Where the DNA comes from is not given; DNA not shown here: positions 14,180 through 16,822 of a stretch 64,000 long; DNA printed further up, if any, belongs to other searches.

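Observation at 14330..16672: Single-polypeptide fusion of cysteine synthase and a CysRS module with non-canonical HIGH and KMSKS motifs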

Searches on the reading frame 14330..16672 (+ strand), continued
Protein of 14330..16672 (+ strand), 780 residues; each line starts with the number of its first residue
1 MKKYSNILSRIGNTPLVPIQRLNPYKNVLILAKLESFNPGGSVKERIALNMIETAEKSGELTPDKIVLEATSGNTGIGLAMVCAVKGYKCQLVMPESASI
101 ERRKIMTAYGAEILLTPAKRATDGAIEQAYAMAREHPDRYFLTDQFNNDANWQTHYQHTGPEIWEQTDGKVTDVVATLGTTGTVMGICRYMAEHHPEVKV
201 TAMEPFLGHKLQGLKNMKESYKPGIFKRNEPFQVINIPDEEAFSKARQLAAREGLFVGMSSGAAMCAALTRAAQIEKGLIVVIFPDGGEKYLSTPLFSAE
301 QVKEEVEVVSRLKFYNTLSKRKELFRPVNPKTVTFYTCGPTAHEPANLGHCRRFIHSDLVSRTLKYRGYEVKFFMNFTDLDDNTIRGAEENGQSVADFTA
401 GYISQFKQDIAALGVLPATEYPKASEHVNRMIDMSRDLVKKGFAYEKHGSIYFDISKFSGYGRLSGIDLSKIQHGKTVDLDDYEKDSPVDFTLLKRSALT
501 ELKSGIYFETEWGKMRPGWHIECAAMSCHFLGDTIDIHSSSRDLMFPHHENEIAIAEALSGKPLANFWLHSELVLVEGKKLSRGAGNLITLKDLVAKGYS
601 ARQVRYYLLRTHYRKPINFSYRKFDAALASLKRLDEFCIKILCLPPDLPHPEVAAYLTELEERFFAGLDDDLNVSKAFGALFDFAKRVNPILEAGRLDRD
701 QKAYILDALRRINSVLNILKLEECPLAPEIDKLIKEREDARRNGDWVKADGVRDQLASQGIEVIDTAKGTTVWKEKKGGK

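Call 87: find_encoding_contigs(protein=P0443, flank=10000, max_places=1)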
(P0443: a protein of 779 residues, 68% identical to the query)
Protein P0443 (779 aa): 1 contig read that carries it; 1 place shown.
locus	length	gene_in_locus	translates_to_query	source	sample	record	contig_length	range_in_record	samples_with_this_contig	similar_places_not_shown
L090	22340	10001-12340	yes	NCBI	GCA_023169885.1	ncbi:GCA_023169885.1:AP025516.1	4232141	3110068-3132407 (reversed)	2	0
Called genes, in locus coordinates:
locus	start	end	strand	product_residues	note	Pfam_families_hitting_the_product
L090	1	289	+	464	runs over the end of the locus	PF02878:PGM_PMM_I, PF02879:PGM_PMM_II, PF02880:PGM_PMM_III, PF00408:PGM_PMM_IV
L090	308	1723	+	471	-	PF00483:NTP_transferase, PF22640:ManC_GMP_beta-helix, PF01050:MannoseP_isomer, PF07883:Cupin_2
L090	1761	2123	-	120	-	PF07238:PilZ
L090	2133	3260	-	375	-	PF01008:IF-2B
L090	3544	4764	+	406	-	PF00909:Ammonium_transp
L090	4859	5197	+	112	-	PF00543:P-II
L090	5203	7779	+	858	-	PF03445:DUF294 (faint), PF08335:GlnD_UR_UTase, PF01966:HD (faint), PF01842:ACT (weak), PF13291:ACT_4 (faint), PF24931:ACT_ACR9_3rd (weak), PF01842:ACT, PF26956:ACT_ACR_D1, +1 more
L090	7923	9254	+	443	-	PF03951:Gln-synt_N, PF00120:Gln-synt_C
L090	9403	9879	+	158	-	PF05258:DciA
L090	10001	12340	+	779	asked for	PF00291:PALP, PF01406:tRNA-synt_1e, PF09334:tRNA-synt_1g (faint), PF00016:RuBisCO_large (weak), PF09190:DALR_2, PF23493:CysS_C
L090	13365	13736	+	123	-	PF12728:HTH_17 (weak)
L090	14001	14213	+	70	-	-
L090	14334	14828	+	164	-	-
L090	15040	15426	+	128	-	-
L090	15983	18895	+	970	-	PF00580:UvrD-helicase, PF13245:AAA_19, PF13361:UvrD_C (weak), PF13538:UvrD_C_2 (faint), PF12705:PDDEXK_1, PF01930:Cas_Cas4 (weak)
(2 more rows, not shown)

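Call 88: find_encoding_contigs(protein=P0455, flank=10000, max_places=1)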
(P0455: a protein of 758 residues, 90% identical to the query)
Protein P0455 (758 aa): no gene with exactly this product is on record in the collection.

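Call 93: predict_structure(alignment_id=A2)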
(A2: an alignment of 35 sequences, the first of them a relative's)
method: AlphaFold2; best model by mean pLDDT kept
length: 780 residues; sequences in the alignment: 35
mean_pLDDT: 85.2   pTM: 0.58
mean pLDDT of the five models: 85.2, 84.0, 83.8, 82.8, 82.5
residues with pLDDT >= 90: 427; 70-90: 256; 50-70: 56; < 50: 41
segments of 3 or more residues with pLDDT < 50: 1-4, 207-220, 292-309
pLDDT, mean of each block of 10 residues (from residue 1): 62 88 91 79 84 92 93 84 93 83 84 84 81 92 86 91 94 86 88 95 62 42 68 84 86 84 93 93 77 40 41 93 91 94 94 97 94 95 90 92 96 96 94 96 92 91 85 61 59 88 87 89 92 95 90 95 96 93 89 96 97 96 95 92 78 84 92 95 95 80 90 95 65 81 86 83 66 56
secondary structure, 60 per line:
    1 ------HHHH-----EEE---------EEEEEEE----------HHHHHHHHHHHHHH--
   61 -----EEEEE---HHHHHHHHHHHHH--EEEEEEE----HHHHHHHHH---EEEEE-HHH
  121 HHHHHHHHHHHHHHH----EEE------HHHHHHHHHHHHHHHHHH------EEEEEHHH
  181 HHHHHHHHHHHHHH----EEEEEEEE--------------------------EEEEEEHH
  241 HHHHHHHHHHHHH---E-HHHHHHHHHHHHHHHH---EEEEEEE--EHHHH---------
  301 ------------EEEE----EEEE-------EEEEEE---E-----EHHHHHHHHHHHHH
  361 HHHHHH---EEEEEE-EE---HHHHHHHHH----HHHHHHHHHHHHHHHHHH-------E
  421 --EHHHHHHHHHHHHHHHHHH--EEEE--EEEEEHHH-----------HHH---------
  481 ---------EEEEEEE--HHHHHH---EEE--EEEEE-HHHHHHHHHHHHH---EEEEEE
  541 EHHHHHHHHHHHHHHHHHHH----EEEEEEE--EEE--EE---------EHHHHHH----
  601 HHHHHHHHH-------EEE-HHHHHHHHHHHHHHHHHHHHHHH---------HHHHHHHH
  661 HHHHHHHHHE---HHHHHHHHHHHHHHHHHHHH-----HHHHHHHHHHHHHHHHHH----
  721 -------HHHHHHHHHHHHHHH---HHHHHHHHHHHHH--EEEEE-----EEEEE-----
elements in order (helices of 4 or more, strands of 3 or more residues): H7-10 E16-18 E28-34 H45-58 E66-70 H74-86 E89-95 H100-108 E112-116 H118-135 E140-142 H149-166 E173-177 H178-194 E199-206 E233-238 H239-253 H259-274 E278-284 H288-291 E313-316 E321-324 E332-337 H348-366 E370-375 H382-390 H395-412 H424-441 E444-447 E450-454 E490-496 H499-504 E508-510 E513-517 H519-531 E535-541 H542-560 E565-571 E574-576 H591-596 H601-609 E617-619 H621-643 H653-669 H674-693 H699-716 H728-742 H746-758 E761-765 E771-775
